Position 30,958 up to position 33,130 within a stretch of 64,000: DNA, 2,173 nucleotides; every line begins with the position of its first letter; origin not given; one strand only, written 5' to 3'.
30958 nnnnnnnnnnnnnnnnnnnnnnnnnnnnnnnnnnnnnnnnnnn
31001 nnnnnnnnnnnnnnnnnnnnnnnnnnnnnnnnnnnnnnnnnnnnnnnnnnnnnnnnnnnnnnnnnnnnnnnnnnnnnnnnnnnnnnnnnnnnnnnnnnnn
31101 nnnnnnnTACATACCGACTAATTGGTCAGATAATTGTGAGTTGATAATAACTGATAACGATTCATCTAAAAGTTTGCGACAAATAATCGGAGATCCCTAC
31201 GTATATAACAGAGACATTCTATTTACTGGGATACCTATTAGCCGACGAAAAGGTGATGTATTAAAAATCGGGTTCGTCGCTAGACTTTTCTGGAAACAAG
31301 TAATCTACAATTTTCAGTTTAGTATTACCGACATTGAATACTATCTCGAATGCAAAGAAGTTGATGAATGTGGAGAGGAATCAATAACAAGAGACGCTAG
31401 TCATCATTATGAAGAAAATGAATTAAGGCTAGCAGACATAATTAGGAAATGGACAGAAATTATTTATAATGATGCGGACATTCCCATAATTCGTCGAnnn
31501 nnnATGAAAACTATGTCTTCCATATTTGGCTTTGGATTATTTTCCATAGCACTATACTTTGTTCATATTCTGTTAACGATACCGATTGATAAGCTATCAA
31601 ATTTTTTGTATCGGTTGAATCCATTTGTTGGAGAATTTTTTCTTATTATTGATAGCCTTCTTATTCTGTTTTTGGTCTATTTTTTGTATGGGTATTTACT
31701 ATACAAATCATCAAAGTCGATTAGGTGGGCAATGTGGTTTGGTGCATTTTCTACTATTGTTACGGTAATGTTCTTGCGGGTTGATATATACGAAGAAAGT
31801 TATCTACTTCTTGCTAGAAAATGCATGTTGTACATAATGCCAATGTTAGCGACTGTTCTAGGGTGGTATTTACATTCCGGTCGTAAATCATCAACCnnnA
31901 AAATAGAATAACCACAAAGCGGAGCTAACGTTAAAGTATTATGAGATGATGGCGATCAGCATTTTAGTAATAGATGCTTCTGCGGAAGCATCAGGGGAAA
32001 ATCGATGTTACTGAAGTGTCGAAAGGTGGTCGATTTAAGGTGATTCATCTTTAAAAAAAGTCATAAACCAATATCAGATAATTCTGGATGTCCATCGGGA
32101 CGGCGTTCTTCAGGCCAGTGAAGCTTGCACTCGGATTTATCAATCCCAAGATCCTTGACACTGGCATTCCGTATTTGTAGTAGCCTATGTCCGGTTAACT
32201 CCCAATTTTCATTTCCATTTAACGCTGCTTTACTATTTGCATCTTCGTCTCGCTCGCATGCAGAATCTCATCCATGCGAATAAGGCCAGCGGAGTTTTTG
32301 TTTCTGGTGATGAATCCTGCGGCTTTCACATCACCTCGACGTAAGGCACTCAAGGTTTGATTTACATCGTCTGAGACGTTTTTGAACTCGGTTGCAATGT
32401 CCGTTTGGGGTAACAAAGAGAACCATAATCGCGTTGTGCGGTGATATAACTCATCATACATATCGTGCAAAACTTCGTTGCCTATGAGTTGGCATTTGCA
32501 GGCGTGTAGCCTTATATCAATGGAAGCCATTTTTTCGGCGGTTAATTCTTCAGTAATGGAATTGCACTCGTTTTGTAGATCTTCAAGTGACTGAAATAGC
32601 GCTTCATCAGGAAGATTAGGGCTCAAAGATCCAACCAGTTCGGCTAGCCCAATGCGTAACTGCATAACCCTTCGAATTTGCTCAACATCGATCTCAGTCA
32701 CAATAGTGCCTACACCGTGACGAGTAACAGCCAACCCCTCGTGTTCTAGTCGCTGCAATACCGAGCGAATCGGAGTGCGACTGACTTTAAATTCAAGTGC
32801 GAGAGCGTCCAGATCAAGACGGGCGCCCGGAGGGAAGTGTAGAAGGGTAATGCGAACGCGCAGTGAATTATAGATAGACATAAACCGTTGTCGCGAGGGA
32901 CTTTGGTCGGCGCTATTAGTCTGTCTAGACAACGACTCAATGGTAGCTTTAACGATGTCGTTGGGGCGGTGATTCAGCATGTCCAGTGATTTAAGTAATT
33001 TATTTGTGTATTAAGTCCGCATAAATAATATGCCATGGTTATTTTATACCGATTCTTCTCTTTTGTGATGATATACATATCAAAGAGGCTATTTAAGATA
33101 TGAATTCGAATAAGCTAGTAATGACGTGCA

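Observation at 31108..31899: RHS toxin tip with no recognisable fold plus a four-helix membrane immunity candidate: possible new toxin-immunity pair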

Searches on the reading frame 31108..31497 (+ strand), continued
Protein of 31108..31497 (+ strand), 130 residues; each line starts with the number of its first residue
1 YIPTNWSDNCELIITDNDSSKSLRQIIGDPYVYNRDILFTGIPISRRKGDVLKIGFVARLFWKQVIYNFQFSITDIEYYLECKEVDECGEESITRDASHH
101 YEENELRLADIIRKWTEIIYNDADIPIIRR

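Call 91: search_protein_families(library=ncbifam, proteins=[P0004, P0005, P0006, L007:1363-1872:+], max_evalue=0.01)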
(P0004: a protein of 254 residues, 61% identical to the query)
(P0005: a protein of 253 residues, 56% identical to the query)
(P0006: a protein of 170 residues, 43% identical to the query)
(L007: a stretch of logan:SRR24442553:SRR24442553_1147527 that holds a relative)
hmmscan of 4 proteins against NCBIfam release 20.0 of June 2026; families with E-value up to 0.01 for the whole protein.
P0004 (254 aa): 2 families
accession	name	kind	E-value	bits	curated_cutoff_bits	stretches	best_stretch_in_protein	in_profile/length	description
TIGR03696.1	Rhs_assc_core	domain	2.3e-25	88.9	32.5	1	56-123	9-76/76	RHS repeat-associated core domain-containing protein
NF041261.1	RHS_core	equivalog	1.3e-18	66.3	2000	1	57-123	1196-1261/1261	RHS element core protein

P0005 (253 aa): 2 families
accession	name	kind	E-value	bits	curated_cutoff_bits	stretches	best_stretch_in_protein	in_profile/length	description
TIGR03696.1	Rhs_assc_core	domain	2.1e-25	89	32.5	1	56-122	10-76/76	RHS repeat-associated core domain-containing protein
NF041261.1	RHS_core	equivalog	4.8e-20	71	2000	1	56-122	1196-1261/1261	RHS element core protein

P0006 (170 aa): 1 family
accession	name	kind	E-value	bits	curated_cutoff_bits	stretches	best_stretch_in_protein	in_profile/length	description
TIGR03696.1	Rhs_assc_core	domain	7.8e-05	23.1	32.5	1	11-37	50-76/76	RHS repeat-associated core domain-containing protein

L007:1363-1872:+ (170 aa): 2 families
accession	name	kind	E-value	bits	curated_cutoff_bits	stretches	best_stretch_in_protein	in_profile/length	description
TIGR03696.1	Rhs_assc_core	domain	9.8e-25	86.9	32.5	1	13-77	11-76/76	RHS repeat-associated core domain-containing protein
NF041261.1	RHS_core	equivalog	5.3e-20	70.9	2000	1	11-77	1196-1261/1261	RHS element core protein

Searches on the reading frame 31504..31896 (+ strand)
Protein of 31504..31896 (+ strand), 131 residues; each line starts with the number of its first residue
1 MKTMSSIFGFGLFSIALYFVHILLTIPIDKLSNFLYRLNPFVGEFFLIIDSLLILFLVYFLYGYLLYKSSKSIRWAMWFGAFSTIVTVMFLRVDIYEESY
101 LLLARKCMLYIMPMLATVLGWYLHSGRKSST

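Call 3: search_protein_families(library=pfam, proteins=[window:31504-31896:+], max_evalue=1)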
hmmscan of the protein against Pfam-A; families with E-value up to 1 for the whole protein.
window:31504-31896:+ (131 aa): 2 families
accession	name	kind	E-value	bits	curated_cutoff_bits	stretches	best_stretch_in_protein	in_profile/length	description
PF06143.16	Baculo_11_kDa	-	0.035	14.1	28.4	1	28-71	19-61/84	Baculovirus 11 kDa family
PF10643.14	Cytochrome-c551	-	0.2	11.6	27.1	1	15-99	21-103/216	Photosystem P840 reaction-centre cytochrome c-551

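Call 4: search_protein_families(library=ncbifam, proteins=[window:31504-31896:+], max_evalue=1)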
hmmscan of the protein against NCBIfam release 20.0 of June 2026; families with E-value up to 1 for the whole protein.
window:31504-31896:+ (131 aa): 1 family
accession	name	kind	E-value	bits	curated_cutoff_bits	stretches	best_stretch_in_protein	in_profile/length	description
NF041589.1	PepG1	equivalog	0.0057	16.2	70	1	2-33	18-45/47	type I toxin-antitoxin system toxin PepG1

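Call 7: find_homologous_proteins(query=window:31504-31896:+, max_evalue=0.01)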
Query window:31504-31896:+ (131 aa): 1 proteins with E <= 0.01 among 29 candidates.
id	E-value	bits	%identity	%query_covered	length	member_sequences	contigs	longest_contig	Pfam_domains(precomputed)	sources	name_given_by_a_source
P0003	1.2e-76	273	100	100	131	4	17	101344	-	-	-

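Call 46: find_encoding_contigs(protein=P0003, flank=3000, max_places=10)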
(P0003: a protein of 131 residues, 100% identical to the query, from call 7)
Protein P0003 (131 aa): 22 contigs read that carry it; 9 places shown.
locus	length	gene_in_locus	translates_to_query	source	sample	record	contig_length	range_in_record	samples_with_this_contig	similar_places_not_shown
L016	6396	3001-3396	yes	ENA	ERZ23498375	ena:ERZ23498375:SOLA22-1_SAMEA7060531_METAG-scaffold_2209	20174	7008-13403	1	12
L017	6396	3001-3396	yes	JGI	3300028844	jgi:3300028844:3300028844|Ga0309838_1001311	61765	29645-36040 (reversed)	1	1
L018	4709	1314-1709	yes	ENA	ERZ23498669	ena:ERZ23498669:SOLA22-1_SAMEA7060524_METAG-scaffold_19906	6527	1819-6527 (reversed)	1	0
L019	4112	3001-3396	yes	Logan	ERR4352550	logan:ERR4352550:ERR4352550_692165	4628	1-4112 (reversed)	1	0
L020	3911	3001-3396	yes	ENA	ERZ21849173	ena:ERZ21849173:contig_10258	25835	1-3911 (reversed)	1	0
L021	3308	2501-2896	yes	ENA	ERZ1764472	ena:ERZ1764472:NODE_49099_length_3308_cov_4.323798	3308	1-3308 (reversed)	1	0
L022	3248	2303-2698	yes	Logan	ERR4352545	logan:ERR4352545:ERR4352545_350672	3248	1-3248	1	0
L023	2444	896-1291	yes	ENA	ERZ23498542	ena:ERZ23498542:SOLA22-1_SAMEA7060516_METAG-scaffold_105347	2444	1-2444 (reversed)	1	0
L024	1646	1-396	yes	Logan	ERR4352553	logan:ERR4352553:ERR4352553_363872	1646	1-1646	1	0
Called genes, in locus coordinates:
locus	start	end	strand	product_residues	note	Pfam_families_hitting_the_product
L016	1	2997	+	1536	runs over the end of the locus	PF20148:DUF6531, PF05593:RHS_repeat (weak), PF25023:TEN_YD-shell, PF05593:RHS_repeat (weak), PF25023:TEN_YD-shell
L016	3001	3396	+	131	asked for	-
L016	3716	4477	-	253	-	PF00392:GntR, PF07729:FCD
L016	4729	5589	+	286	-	PF00497:SBP_bac_3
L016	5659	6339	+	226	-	PF00528:BPD_transp_1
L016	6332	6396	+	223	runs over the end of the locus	PF00528:BPD_transp_1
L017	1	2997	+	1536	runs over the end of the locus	PF20148:DUF6531, PF05593:RHS_repeat (weak), PF25023:TEN_YD-shell, PF05593:RHS_repeat (weak), PF25023:TEN_YD-shell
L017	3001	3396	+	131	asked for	-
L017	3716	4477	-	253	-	PF00392:GntR, PF07729:FCD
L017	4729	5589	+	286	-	PF00497:SBP_bac_3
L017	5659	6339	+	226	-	PF00528:BPD_transp_1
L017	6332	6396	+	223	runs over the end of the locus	PF00528:BPD_transp_1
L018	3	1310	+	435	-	?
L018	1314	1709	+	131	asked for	-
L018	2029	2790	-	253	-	PF00392:GntR, PF07729:FCD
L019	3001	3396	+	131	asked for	-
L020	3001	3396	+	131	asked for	-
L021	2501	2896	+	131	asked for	-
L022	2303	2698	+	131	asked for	-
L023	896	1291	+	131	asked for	-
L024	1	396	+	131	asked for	?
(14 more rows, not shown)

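Call 55: search_solved_structures(query=A4, max_evalue=10)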
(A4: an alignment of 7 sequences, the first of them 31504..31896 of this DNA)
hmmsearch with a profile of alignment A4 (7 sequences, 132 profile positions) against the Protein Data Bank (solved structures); distinct sequences matched with E-value up to 10: 0.

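Call 76: search_protein_families(library=pfam, alignment_id=A4, max_evalue=1)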
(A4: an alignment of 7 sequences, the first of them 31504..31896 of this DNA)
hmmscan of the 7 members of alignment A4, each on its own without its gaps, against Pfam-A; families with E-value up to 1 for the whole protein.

A. member 1, window:31504-31896:+ (131 aa): 2 families
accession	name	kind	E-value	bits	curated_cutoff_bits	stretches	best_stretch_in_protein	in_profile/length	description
PF06143.16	Baculo_11_kDa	-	0.035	14.1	28.4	1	28-71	19-61/84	Baculovirus 11 kDa family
PF10643.14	Cytochrome-c551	-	0.2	11.6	27.1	1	15-99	21-103/216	Photosystem P840 reaction-centre cytochrome c-551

B. families by the number of members that match (of 7 scanned): 4 families
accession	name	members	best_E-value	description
PF06143.16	Baculo_11_kDa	1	0.035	Baculovirus 11 kDa family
PF18198.7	AAA_lid_11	1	0.039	Dynein heavy chain AAA lid domain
PF14256.11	YwiC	1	0.11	YwiC-like protein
PF10643.14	Cytochrome-c551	1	0.2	Photosystem P840 reaction-centre cytochrome c-551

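Call 77: search_protein_families(library=phrogs, proteins=[window:31504-31896:+], max_evalue=1)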
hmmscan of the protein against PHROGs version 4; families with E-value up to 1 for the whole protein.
window:31504-31896:+ (131 aa): 1 family
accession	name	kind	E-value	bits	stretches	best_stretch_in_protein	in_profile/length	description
phrog_5623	-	unknown function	0.15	13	0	70-90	32-53/69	-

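Call 78: search_protein_families(library=padloc, proteins=[window:31504-31896:+], max_evalue=1)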
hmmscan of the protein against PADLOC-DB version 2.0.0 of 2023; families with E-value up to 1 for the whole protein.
window:31504-31896:+ (131 aa): 0 families

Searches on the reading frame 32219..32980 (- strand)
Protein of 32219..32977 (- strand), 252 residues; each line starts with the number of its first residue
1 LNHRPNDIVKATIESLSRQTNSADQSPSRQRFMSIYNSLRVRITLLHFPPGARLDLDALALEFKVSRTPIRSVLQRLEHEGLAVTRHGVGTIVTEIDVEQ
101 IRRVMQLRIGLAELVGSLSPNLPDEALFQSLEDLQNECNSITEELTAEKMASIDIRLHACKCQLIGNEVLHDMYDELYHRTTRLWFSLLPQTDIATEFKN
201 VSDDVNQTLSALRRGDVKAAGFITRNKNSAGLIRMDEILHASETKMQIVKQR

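Call 82: search_protein_families(library=pfam, proteins=[window:32219-32977:-], max_evalue=0.01)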
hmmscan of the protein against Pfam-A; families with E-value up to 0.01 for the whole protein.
window:32219-32977:- (252 aa): 2 families
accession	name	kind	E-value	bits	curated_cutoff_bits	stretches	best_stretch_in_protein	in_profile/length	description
PF00392.27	GntR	-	1.4e-14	54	27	1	35-93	5-64/64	Bacterial regulatory proteins, gntR family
PF07729.17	FCD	-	7.2e-09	36.6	24.3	1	104-221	2-116/125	FCD domain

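Call 92: find_encoding_contigs(protein=window:32219-32977:-, flank=8000, max_places=10)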
Protein window:32219-32977:- (252 aa): no gene with exactly this product is on record in the collection.

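Call 93: find_encoding_contigs(protein=window:32222-32980:-, flank=8000, max_places=10)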
Protein window:32222-32980:- (253 aa): 23 contigs read that carry it; 10 places shown.
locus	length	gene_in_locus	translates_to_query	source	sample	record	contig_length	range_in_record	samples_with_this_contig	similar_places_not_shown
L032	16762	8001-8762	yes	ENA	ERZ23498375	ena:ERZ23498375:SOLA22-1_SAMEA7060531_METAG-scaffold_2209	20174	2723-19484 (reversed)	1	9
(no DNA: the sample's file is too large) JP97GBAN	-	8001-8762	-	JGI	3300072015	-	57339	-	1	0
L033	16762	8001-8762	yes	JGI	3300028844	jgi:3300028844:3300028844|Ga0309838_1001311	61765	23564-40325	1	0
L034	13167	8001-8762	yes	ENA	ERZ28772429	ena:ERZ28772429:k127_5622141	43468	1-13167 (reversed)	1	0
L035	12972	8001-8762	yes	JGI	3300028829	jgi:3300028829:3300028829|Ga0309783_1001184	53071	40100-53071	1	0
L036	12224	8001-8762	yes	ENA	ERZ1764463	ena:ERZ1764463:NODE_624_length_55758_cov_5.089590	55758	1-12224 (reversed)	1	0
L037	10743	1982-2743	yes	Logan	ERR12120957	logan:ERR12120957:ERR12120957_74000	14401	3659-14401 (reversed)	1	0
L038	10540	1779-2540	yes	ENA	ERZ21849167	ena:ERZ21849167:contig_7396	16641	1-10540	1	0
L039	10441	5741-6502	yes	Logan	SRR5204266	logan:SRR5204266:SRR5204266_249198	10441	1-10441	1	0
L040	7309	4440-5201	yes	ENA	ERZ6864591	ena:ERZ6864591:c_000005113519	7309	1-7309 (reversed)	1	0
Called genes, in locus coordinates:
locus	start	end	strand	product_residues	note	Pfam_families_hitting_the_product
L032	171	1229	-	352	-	PF01212:Beta_elim_lyase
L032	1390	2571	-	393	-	PF01321:Creatinase_N, PF00557:Peptidase_M24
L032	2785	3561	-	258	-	PF17645:Amdase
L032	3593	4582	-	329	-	PF24827:AstE_AspA_cat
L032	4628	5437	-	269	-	PF00005:ABC_tran, PF02463:SMC_N, PF13401:AAA_22 (weak), PF13304:AAA_21 (faint)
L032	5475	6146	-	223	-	PF00528:BPD_transp_1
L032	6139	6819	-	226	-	PF00528:BPD_transp_1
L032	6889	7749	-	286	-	PF00497:SBP_bac_3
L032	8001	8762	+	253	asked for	PF00392:GntR, PF07729:FCD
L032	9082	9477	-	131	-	-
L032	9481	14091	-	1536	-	PF20148:DUF6531, PF05593:RHS_repeat (weak), PF25023:TEN_YD-shell, PF05593:RHS_repeat (weak), PF25023:TEN_YD-shell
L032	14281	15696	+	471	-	PF00753:Lactamase_B, PF12706:Lactamase_B_2 (faint), PF10996:Beta-Casp, PF07521:RMMBL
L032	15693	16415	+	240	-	PF00561:Abhydrolase_1, PF12697:Abhydrolase_6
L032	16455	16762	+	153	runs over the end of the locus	PF00892:EamA (weak)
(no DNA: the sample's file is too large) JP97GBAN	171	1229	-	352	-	PF01212:Beta_elim_lyase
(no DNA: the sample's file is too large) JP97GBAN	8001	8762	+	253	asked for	PF00392:GntR, PF07729:FCD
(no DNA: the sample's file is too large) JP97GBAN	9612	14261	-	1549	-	PF20148:DUF6531, PF05593:RHS_repeat (weak), PF25023:TEN_YD-shell (weak), PF05593:RHS_repeat (weak), PF25023:TEN_YD-shell, PF05593:RHS_repeat (weak), PF25023:TEN_YD-shell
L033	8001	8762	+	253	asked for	PF00392:GntR, PF07729:FCD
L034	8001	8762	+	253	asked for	PF00392:GntR, PF07729:FCD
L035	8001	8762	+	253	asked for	PF00392:GntR, PF07729:FCD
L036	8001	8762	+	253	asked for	PF00392:GntR, PF07729:FCD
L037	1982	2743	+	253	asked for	PF00392:GntR, PF07729:FCD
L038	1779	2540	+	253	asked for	PF00392:GntR, PF07729:FCD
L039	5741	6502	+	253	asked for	PF00392:GntR, PF07729:FCD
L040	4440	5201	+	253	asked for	PF00392:GntR, PF07729:FCD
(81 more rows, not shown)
